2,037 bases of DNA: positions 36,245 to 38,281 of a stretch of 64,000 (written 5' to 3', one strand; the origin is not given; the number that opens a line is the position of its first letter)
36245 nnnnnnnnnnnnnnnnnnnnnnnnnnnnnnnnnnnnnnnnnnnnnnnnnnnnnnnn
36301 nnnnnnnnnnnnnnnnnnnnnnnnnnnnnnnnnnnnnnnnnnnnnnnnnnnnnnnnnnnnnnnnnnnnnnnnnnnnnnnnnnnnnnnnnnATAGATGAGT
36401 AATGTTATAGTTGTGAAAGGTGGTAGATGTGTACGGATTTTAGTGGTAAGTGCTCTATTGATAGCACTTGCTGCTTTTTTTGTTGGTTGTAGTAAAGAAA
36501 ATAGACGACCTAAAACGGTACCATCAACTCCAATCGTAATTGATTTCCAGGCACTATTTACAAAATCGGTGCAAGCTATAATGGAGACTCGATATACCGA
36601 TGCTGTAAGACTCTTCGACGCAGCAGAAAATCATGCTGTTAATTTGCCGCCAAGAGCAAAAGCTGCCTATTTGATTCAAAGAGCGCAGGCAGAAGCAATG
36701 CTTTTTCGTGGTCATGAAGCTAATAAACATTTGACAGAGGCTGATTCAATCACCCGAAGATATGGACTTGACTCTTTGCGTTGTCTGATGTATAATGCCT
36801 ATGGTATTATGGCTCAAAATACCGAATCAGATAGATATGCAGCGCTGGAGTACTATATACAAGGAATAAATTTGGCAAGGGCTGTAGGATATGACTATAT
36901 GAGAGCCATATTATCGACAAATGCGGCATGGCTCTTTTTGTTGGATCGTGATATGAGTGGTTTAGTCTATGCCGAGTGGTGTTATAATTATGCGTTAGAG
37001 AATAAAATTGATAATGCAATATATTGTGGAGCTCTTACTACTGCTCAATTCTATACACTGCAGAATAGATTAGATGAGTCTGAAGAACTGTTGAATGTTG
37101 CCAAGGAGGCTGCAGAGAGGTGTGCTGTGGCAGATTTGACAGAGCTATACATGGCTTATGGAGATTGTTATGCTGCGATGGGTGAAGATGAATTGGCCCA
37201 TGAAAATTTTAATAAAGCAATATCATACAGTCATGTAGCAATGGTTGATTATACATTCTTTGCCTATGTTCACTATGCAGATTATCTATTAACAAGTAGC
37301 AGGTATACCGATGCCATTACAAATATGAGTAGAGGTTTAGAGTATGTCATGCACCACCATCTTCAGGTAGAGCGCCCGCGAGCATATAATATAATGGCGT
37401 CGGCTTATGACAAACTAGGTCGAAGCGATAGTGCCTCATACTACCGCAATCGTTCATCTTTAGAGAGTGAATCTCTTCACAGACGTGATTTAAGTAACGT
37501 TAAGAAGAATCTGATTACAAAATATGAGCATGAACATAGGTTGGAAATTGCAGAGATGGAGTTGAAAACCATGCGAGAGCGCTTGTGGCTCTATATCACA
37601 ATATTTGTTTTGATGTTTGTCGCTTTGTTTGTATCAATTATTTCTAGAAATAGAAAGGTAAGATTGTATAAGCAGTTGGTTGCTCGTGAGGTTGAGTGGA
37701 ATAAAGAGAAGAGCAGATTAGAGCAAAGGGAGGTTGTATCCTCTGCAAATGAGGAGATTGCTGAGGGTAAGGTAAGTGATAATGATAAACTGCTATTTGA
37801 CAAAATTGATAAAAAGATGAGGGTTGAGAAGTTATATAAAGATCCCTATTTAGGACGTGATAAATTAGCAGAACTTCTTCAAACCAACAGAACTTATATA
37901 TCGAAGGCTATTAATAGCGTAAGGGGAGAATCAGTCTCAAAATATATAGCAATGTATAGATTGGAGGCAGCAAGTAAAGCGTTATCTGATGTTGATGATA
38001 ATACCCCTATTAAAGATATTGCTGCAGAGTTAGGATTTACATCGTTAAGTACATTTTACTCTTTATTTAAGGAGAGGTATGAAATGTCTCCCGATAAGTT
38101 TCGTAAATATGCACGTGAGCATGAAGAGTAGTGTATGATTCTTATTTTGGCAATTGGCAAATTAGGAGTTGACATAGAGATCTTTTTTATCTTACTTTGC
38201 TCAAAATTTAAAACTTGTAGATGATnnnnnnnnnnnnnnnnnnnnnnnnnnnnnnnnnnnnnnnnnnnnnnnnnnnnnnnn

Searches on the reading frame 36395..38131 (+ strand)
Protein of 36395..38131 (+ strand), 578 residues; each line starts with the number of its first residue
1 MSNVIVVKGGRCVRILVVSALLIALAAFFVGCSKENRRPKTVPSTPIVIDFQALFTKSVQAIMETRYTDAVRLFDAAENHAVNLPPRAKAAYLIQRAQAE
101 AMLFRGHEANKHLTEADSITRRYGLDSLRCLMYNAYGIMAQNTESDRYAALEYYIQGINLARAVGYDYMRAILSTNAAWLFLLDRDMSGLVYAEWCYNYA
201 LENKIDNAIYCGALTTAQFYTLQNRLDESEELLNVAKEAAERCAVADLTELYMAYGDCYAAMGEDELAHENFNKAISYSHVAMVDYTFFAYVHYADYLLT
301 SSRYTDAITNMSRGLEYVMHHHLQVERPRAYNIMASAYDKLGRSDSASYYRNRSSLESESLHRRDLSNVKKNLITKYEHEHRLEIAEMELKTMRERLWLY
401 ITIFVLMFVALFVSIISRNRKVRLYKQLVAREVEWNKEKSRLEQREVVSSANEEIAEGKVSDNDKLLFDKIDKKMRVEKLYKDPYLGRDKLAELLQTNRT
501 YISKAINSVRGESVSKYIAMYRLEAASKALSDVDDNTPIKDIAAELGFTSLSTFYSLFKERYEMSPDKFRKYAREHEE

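Call 5: search_protein_families(library=pfam, proteins=[window:36395-38131:+])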
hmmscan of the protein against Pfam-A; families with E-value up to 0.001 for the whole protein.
window:36395-38131:+ (578 aa): 3 families
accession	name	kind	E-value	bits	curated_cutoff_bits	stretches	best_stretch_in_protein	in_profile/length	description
PF12833.13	HTH_18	-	5.2e-17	62.4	33.6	1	491-571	1-79/80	Helix-turn-helix domain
PF00165.29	HTH_AraC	-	4.8e-09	36.6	26.6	1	534-570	6-41/42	Bacterial regulatory helix-turn-helix proteins, AraC family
PF13424.12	TPR_12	-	7.7e-05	23.2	30.1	0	217-276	10-72/77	Tetratricopeptide repeat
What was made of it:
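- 36395..38131 (+): Regulator gene, 578 aa. It encodes an N-terminal signal or lipoprotein anchor, a periplasmic TPR-like superhelix (about aa 50-362), a long stalk helix containing one membrane segment (about aa 397-417, followed by RNRKVR), and a cytoplasmic AraC-type bipartite HTH (about aa 488-576). Pfam HTH_18 and HTH_AraC (call 5).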

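Call 17: find_homologous_proteins(query=window:36395-38131:+, max_evalue=0.00001)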
Query window:36395-38131:+ (578 aa): 6 proteins with E <= 0.00001 among 8000 candidates.
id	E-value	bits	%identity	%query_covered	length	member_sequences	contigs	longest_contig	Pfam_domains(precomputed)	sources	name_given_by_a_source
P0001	0.0e+0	1276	100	100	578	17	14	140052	PF12833.14,PF00165.30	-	-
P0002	9.8e-254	861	70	97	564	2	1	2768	PF12833.14,PF13424.13,PF00165.30,PF13181.13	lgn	-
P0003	7.1e-250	849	67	97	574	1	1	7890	PF12833.14,PF00165.30,PF13181.13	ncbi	-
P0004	6.6e-243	826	72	89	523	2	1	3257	PF12833.14,PF00165.30,PF13181.13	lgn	-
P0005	3.4e-206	704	58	97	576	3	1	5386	PF12833.14,PF13424.13,PF13428.13,PF00165.30,PF07719.24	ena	-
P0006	4.1e-200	684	56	98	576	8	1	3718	PF12833.14,PF17874.8,PF00165.30,PF07719.24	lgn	-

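Call 18: find_encoding_contigs(protein=P0002, flank=10000)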
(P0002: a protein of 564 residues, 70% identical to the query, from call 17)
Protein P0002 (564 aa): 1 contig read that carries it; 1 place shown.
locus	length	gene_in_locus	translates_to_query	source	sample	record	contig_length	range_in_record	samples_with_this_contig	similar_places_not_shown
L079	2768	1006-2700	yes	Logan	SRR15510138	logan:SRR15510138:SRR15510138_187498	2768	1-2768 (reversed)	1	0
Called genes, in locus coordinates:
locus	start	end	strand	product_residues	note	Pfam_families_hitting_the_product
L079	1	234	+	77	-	?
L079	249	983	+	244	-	PF00005:ABC_tran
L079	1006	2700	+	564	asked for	PF13424:TPR_12 (faint), PF13181:TPR_8 (faint), PF12833:HTH_18, PF00165:HTH_AraC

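Call 19: find_encoding_contigs(protein=P0003, flank=10000)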
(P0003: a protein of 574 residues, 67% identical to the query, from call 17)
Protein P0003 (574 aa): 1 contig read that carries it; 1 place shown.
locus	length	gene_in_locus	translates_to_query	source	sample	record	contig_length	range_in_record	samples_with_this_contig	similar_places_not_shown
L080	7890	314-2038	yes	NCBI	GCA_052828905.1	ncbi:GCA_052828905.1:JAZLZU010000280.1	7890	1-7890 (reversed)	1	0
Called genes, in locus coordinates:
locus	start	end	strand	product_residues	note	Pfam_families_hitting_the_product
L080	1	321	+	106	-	?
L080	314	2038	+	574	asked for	PF13181:TPR_8 (faint), PF12833:HTH_18, PF00165:HTH_AraC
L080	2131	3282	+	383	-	PF14289:DUF4369, PF13098:Thioredoxin_2 (faint), PF00578:AhpC-TSA, PF08534:Redoxin, PF00085:Thioredoxin, PF13905:Thioredoxin_8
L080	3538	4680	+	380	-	PF14289:DUF4369, PF00578:AhpC-TSA, PF08534:Redoxin, PF00085:Thioredoxin, PF13098:Thioredoxin_2 (weak), PF13905:Thioredoxin_8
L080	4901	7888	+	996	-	?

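Call 20: find_encoding_contigs(protein=P0004, flank=10000)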
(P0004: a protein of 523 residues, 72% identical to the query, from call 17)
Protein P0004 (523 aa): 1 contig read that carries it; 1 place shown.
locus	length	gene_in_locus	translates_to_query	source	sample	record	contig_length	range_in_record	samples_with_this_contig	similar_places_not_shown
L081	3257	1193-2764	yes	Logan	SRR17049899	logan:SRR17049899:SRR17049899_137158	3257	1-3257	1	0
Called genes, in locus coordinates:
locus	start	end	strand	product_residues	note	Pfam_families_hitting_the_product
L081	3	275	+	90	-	?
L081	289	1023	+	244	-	PF00005:ABC_tran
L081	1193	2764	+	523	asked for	PF13181:TPR_8 (faint), PF12833:HTH_18, PF00165:HTH_AraC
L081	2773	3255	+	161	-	?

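Call 21: find_encoding_contigs(protein=P0005, flank=10000)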
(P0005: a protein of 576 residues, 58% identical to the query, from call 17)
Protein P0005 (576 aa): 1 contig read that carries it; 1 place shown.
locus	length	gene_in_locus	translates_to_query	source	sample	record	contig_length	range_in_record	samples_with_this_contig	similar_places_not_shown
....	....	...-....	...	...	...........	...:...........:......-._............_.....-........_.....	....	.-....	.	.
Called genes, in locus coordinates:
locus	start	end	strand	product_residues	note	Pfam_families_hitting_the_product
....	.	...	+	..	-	?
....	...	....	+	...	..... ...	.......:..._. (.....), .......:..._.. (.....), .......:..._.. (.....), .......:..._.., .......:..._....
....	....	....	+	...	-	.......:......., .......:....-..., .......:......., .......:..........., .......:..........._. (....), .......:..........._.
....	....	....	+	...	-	?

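Call 22: find_encoding_contigs(protein=P0006, flank=10000)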
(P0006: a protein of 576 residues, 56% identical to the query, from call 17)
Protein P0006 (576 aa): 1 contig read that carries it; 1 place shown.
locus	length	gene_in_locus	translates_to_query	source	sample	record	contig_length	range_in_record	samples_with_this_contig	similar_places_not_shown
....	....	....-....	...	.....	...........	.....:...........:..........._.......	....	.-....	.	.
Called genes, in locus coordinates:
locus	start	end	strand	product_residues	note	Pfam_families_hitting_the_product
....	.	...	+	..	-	?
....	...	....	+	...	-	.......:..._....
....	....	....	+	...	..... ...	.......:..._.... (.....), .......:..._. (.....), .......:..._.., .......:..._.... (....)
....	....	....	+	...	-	?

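Call 35: find_related_loci(query=A2, collection=metagenome_contigs, flank=6000)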
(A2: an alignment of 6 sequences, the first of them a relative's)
Query A2 (578 aa) in metagenome_contigs; peptide patterns used: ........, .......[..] (x = any residue, [..] = any of these).
112 stretches matched a pattern, but none encodes a relative of the query by tblastn (E <= 1e-3).
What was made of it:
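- Tried and rejected: The regulator alignment found no relative (call 35).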

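Call 38: find_encoding_contigs(protein=P0001, flank=6000, max_places=10)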
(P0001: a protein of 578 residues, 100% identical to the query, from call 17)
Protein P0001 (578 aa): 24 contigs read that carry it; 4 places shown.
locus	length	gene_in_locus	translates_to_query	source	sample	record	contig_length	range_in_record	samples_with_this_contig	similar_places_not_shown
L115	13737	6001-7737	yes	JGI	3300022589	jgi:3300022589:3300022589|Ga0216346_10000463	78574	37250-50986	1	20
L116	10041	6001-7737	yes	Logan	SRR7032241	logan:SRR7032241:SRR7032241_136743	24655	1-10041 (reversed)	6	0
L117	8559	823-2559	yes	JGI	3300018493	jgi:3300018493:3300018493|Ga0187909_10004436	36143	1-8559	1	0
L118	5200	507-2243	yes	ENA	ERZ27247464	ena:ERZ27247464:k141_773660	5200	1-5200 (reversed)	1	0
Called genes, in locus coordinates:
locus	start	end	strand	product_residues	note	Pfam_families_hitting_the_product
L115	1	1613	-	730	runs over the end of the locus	PF04851:ResIII (weak), PF00270:DEAD, PF00271:Helicase_C, PF16124:RecQ_Zn_bind, PF09382:RQC, PF00570:HRDC, PF14493:HTH_40 (weak), PF21220:RecQ-1-like_HTH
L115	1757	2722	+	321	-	PF01380:SIS, PF00571:CBS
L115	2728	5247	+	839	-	PF13620:CarboxypepD_reg, PF13715:CarbopepD_reg_2, PF18939:DUF5686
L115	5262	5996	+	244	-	PF00005:ABC_tran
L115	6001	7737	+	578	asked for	PF12833:HTH_18, PF00165:HTH_AraC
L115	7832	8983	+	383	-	PF14289:DUF4369 (weak), PF13098:Thioredoxin_2 (faint), PF00578:AhpC-TSA, PF08534:Redoxin, PF00085:Thioredoxin, PF13905:Thioredoxin_8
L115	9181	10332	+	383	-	PF14289:DUF4369, PF00578:AhpC-TSA, PF08534:Redoxin, PF00085:Thioredoxin, PF13098:Thioredoxin_2 (weak), PF13905:Thioredoxin_8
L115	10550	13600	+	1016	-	PF13620:CarboxypepD_reg, PF13715:CarbopepD_reg_2, PF07715:Plug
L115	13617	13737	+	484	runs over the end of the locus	PF14322:SusD-like_3, PF07980:SusD_RagB (weak)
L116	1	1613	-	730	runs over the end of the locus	PF04851:ResIII (weak), PF00270:DEAD, PF00271:Helicase_C, PF16124:RecQ_Zn_bind, PF09382:RQC, PF00570:HRDC, PF14493:HTH_40 (weak), PF21220:RecQ-1-like_HTH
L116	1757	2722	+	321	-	PF01380:SIS, PF00571:CBS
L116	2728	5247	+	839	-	PF13620:CarboxypepD_reg, PF13715:CarbopepD_reg_2, PF18939:DUF5686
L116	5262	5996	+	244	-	PF00005:ABC_tran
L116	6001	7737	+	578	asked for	PF12833:HTH_18, PF00165:HTH_AraC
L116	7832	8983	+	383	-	PF14289:DUF4369 (weak), PF13098:Thioredoxin_2 (faint), PF00578:AhpC-TSA, PF08534:Redoxin, PF00085:Thioredoxin, PF13905:Thioredoxin_8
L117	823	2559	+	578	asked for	PF12833:HTH_18, PF00165:HTH_AraC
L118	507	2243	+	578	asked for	PF12833:HTH_18, PF00165:HTH_AraC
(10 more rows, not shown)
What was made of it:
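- Checked: A gene caller places the susC start 12 nt later (call 38).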

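Call 43: search_protein_families(library=ncbifam, proteins=[window:36395-38131:+], max_evalue=0.00001)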
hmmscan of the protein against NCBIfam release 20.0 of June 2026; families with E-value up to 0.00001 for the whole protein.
window:36395-38131:+ (578 aa): 11 families
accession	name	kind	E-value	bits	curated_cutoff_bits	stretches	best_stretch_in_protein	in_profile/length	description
NF047455.1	TF_Staph_AryK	equivalog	1.7e-10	39.8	850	1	478-575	167-261/759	transcriptional regulator AryK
NF007243.0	PRK09685.1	equivalog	3.7e-10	39.7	199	1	509-573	238-302/303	transcriptional regulator FeaR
NF007693.0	PRK10371.1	equivalog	5.6e-10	38.9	253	1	488-576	217-303/309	transcriptional regulator MelR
NF012144.2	ramA_TF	equivalog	4.3e-09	36.8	180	1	489-572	25-106/108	RamA family antibiotic efflux transcriptional regulator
NF047788.1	TransRegPocR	equivalog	9e-09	35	500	1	451-577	171-295/296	transcriptional regulator PocR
NF007584.0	PRK10219.1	equivalog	3.6e-08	33.7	174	1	489-571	25-105/107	superoxide response transcriptional regulator SoxS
NF053720.1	NsdA_fam_reg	subfamily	5.1e-07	29.5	75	1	53-120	243-311/432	NsdA family TPR-like regulatory protein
NF052534.1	RzbtTranRegRhrA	equivalog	7.4e-07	28.7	500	1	506-573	244-311/312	rhizobactin biosynthesis transcriptional regulator RhrA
NF041686.2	ant_diox_reg_AndR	equivalog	7.6e-07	29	350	0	497-567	245-315/321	anthranilate 1,2-dioxygenase regulatory protein AndR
NF007860.0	PRK10572.1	equivalog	1.4e-06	27.4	208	1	408-576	136-288/292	arabinose operon transcriptional regulator AraC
NF006902.0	PRK09393.1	equivalog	7.9e-06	25.3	425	0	497-575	249-324/327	transcriptional regulator FtrA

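Call 45: search_solved_structures(query=window:36395-38131:+, max_evalue=0.01)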
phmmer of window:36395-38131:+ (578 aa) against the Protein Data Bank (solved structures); distinct sequences matched with E-value up to 0.01: 9.
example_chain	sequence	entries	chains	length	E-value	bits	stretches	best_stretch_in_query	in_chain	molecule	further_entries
3oou_A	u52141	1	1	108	5.2e-05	25.6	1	495-572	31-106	Lin2118 protein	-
6swi_A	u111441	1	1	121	5.8e-05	25.4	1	476-572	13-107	Two-component response regulator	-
7w5w_J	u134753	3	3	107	9.4e-05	24.8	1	484-570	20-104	Regulatory protein SoxS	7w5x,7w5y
7bef_G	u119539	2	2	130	0.00058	22.2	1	491-572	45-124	Transcriptional activator RamA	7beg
4fe4_A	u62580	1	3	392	0.0019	20.4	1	489-571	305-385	Xylose operon regulatory protein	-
4fe7_A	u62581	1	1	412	0.0021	20.3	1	489-571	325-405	Xylose operon regulatory protein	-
1bl0_A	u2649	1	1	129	0.0082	18.4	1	486-572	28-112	PROTEIN (MULTIPLE ANTIBIOTIC RESISTANCE PROTEIN)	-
1xs9_A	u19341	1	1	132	0.0086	18.3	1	486-572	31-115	Multiple antibiotic resistance protein marA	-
3lsg_A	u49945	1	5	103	0.0089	18.2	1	477-570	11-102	Two-component response regulator yesN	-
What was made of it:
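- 36395..38131 (+): The domain aligns to almost full-length SoxS, RamA and MarA (calls 43, 45).
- On AraC/XylS-family transcription regulator: The domain aligns to SoxS 20-104, RamA 45-124 and MarA 28-112 (call 45).
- Closest known: MarA/SoxS/Rob/RamA class I / class II activation. Same: The DNA-binding domain aligns over nearly the whole length of SoxS, RamA and MarA (calls 43, 45).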

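Call 56: search_protein_representatives(protein=window:36395-38131:+)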
Query: 578 residues. Proteins with E-value up to 0.001 (for the whole library): 15446; up to 1e-10: 1796; up to 1e-30: 200. The best 150 are listed.
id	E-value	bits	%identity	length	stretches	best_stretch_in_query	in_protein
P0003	2.2e-250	848.5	67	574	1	16-578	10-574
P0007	5.0e-66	240.2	33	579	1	93-575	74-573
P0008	1.4e-58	215.6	31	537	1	64-576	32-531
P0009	2.6e-57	211.4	72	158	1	428-577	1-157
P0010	8.9e-55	203.1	30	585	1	97-575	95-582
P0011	3.0e-54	201.3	29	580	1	108-574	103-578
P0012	3.4e-53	197.8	30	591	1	96-573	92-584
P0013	3.1e-50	188.1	31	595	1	107-573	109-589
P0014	6.7e-50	187.0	32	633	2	95-458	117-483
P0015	4.1e-49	184.4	31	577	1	130-577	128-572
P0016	1.7e-48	182.3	30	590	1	132-574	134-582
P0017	3.3e-48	181.4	30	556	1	131-573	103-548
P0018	3.0e-47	178.2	28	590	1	100-572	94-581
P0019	7.6e-47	176.9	28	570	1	96-571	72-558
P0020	1.0e-46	176.5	28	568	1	84-571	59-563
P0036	1.2e-42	163.0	28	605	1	47-575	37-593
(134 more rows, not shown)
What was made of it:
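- At least 200 representatives score E<=1e-30 over their full length (call 56).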

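Call 57: list_cluster_members(proteins=[P0003, P0007, P0008, P0010, P0011, P0012, P0013, P0015, P0020, P0036])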
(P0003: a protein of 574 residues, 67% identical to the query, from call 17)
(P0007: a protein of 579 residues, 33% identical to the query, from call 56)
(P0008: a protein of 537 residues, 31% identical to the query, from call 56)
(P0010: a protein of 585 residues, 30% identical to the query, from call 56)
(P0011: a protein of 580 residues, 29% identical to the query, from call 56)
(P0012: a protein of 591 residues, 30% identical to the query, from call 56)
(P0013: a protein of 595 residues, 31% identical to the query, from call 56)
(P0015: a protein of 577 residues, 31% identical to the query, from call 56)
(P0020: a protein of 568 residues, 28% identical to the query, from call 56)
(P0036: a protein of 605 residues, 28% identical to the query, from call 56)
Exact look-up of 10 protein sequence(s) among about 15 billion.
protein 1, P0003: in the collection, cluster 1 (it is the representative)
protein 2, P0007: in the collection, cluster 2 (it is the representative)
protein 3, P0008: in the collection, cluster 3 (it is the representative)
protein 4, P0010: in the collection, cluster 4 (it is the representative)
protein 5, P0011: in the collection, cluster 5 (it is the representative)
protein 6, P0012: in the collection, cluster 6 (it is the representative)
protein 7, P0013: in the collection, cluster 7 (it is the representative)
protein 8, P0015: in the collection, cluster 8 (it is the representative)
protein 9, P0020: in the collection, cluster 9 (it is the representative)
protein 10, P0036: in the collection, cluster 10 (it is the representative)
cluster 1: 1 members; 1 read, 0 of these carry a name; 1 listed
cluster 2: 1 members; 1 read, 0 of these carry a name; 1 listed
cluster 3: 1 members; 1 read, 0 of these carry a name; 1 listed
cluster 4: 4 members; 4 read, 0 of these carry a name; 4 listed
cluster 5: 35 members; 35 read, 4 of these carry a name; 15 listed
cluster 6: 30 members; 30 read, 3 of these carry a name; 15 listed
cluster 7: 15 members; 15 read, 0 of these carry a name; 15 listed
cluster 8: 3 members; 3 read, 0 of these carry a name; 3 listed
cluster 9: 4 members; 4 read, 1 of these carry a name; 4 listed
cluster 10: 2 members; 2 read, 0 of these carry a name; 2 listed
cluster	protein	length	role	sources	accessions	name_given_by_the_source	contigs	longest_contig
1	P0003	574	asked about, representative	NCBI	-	-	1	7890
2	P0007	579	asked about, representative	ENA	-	-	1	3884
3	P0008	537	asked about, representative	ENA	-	-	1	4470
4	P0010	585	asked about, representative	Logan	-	-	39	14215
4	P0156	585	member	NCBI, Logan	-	-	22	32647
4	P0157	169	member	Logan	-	-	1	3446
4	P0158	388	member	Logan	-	-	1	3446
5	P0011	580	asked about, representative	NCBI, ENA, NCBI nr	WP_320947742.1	helix-turn-helix domain-containing protein [Bacteroides intestinalis]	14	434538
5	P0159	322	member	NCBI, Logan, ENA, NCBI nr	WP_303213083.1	helix-turn-helix domain-containing protein [Bacteroides intestinalis]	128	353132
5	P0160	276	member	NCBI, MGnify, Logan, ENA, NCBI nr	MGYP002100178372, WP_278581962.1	FL=1 | hypothetical protein [Bacteroides intestinalis]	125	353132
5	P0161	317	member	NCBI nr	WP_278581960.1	helix-turn-helix domain-containing protein [Bacteroides intestinalis]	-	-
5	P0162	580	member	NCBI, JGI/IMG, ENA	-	-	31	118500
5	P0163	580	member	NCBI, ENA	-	-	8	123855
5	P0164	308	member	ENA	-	-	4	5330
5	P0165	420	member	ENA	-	-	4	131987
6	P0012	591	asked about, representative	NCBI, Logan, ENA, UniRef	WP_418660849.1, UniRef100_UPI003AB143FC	helix-turn-helix domain-containing protein [Bacteroides ilei] | helix-turn-helix domain-containing protein n=1 Tax=Bacteroides ilei TaxID=1907658 ...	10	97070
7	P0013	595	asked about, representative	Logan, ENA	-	-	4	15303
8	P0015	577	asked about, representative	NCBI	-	-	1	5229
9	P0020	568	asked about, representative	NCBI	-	-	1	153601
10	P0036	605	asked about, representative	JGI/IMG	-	-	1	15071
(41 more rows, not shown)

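Call 58: find_encoding_contigs(protein=P0011, flank=6000, max_places=3)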
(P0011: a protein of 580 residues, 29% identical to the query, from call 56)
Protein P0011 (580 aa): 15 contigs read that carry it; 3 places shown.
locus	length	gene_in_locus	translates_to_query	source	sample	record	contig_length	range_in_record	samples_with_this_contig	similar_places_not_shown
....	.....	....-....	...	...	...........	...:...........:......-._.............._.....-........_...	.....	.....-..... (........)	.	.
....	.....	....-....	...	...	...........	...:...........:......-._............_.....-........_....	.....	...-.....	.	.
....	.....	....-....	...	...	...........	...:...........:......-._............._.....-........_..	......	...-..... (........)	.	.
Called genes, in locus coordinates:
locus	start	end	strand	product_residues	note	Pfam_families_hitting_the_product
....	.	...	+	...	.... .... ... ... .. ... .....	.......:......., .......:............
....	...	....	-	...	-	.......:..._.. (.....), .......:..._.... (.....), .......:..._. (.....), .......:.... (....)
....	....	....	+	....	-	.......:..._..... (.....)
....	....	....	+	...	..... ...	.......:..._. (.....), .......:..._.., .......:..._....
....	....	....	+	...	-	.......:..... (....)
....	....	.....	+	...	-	-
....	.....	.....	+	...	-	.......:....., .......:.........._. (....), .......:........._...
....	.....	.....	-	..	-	-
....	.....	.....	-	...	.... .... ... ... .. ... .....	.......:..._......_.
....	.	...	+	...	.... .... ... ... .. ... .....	?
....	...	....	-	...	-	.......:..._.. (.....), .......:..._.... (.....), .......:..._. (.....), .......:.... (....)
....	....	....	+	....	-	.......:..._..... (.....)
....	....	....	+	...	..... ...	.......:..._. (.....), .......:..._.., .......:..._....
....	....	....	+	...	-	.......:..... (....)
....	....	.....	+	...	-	-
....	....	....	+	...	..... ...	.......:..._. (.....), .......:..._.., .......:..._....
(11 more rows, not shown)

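Call 62: find_encoding_contigs(protein=P0012, flank=5000, max_places=2)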
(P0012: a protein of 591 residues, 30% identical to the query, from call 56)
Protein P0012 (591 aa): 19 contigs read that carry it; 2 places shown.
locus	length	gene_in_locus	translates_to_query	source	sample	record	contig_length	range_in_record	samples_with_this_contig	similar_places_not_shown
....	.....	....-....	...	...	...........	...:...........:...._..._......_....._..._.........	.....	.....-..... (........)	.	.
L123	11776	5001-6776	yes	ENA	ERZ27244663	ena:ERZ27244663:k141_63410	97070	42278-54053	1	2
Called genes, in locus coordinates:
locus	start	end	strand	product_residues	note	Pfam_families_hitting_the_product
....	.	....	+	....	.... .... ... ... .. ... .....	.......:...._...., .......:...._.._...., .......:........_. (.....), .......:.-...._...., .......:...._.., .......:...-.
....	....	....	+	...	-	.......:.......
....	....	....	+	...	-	-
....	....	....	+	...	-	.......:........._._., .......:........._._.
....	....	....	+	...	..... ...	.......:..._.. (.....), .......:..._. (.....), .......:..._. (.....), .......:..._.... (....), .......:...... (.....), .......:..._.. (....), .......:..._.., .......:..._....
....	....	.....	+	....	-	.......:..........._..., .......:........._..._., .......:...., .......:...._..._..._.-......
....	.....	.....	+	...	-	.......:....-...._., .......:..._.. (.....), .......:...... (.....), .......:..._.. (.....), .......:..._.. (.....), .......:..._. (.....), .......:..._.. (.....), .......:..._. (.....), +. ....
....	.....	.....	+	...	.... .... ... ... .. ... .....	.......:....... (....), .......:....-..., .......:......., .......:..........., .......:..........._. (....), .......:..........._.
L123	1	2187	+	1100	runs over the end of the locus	PF07517:SecA_DEAD, PF01043:SecA_PP_bind, PF00271:Helicase_C (faint), PF21090:P-loop_SecA, PF07516:SecA_SW, PF02810:SEC-C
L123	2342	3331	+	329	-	PF19867:DUF6340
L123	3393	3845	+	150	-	-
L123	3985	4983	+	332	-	PF13483:Lactamase_B_3, PF12706:Lactamase_B_2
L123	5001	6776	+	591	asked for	PF13428:TPR_14 (faint), PF07719:TPR_2 (faint), PF13176:TPR_7 (faint), PF17874:TPR_MalT (weak), PF12895:ANAPC3 (faint), PF13424:TPR_12 (weak), PF12833:HTH_18, PF00165:HTH_AraC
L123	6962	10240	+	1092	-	PF13620:CarboxypepD_reg, PF13715:CarbopepD_reg_2, PF07715:Plug, PF00593:TonB_dep_Rec_b-barrel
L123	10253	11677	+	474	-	PF14322:SusD-like_3, PF13424:TPR_12 (faint), PF12895:ANAPC3 (faint), PF13432:TPR_16 (faint), PF14559:TPR_19 (faint), PF13181:TPR_8 (faint), PF13428:TPR_14 (faint), PF00515:TPR_1 (faint), +1 more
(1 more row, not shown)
